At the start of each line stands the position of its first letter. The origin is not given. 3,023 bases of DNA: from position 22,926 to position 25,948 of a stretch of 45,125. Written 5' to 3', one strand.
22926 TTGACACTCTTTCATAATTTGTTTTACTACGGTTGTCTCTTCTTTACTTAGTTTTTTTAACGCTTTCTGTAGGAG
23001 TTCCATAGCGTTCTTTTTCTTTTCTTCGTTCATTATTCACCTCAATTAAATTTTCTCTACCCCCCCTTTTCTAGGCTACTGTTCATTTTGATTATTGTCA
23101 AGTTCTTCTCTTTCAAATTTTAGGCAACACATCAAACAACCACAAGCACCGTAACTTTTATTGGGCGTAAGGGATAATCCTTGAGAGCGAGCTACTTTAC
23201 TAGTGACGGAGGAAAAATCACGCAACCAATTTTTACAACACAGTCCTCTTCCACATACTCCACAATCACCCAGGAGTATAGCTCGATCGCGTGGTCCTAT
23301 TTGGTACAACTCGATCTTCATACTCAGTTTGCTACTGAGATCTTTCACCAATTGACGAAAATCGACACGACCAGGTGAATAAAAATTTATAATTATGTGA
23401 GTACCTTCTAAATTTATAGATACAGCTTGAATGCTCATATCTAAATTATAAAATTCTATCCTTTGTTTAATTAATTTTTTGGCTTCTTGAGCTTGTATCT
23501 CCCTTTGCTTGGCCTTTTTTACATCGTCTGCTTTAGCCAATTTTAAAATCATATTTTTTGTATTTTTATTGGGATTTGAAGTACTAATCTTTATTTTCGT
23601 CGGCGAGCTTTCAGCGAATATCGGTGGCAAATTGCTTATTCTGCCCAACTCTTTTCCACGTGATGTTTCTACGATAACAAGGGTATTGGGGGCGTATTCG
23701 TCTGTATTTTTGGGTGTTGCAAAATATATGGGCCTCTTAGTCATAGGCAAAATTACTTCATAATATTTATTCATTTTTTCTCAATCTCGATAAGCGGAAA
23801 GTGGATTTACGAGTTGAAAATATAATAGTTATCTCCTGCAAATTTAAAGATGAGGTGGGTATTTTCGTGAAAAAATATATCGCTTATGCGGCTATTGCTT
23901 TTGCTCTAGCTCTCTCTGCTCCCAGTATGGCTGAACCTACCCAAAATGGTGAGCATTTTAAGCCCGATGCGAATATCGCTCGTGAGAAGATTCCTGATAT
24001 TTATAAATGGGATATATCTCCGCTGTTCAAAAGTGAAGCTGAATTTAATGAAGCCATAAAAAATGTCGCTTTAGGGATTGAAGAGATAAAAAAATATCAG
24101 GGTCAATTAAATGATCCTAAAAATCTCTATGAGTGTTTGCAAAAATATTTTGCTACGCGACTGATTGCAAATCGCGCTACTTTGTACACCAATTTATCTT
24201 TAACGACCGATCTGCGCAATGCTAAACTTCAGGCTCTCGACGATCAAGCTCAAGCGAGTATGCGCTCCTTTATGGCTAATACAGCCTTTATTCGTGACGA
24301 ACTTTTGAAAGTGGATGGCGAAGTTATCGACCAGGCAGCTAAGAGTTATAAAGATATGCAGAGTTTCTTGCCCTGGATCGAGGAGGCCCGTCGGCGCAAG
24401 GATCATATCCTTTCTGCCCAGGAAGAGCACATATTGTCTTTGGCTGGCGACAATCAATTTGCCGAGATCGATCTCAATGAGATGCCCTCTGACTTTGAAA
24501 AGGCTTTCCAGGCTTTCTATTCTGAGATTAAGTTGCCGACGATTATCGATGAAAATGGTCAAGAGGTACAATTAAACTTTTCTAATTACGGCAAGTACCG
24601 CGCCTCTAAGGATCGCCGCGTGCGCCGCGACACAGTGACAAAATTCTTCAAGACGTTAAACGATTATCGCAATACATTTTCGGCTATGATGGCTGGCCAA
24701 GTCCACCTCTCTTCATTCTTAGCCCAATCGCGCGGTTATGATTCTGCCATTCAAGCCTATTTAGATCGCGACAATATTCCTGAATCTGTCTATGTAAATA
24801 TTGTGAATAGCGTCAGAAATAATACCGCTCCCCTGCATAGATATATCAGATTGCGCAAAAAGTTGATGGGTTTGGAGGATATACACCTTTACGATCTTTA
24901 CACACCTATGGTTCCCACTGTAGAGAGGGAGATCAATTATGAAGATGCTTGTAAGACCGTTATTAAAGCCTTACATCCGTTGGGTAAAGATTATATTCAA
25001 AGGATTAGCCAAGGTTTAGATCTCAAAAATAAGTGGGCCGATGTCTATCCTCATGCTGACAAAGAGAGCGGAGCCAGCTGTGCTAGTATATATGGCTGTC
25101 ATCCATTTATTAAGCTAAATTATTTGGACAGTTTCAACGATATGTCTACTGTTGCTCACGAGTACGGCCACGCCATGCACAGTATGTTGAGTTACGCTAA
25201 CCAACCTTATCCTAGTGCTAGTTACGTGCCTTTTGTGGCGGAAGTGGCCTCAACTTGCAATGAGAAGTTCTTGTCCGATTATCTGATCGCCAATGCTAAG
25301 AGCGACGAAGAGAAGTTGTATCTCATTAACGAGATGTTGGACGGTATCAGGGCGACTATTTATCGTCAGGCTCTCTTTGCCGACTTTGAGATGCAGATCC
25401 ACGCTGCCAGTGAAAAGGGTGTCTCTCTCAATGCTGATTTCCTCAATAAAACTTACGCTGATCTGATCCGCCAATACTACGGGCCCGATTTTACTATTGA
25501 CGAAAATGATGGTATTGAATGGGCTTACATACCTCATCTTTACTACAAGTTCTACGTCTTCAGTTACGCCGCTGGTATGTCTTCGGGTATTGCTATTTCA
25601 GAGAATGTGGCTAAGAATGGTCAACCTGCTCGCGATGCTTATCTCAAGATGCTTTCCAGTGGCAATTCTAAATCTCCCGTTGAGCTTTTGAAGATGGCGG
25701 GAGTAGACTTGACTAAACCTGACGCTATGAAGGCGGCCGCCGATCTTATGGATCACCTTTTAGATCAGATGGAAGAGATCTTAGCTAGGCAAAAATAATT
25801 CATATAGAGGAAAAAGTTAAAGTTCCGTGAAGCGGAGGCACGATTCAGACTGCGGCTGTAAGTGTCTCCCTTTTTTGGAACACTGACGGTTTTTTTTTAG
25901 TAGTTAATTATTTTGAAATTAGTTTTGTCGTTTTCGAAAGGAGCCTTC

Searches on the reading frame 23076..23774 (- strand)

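Call 8: search_protein_families(library=pfam, proteins=[window:23076-23774:-], max_evalue=0.001)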
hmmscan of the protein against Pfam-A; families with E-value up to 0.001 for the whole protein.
window:23076-23774:- (232 aa): 1 family
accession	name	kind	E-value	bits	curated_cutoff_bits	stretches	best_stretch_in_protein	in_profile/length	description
PF04468.17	PSP1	-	6.9e-21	74.8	27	1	75-159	2-86/86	PSP1 C-terminal conserved region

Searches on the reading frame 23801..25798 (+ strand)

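Call 8: search_protein_families(library=pfam, proteins=[window:23801-25798:+], max_evalue=0.001)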
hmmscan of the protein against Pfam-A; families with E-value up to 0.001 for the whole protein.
window:23801-25798:+ (665 aa): 2 families
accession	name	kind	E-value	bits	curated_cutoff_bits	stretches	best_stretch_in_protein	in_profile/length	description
PF01432.26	Peptidase_M3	-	5.7e-67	227.5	27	1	268-647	4-455/457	Peptidase family M3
PF08439.15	Peptidase_M3_N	-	2.4e-09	37.7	25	1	167-217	1-51/70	Oligopeptidase F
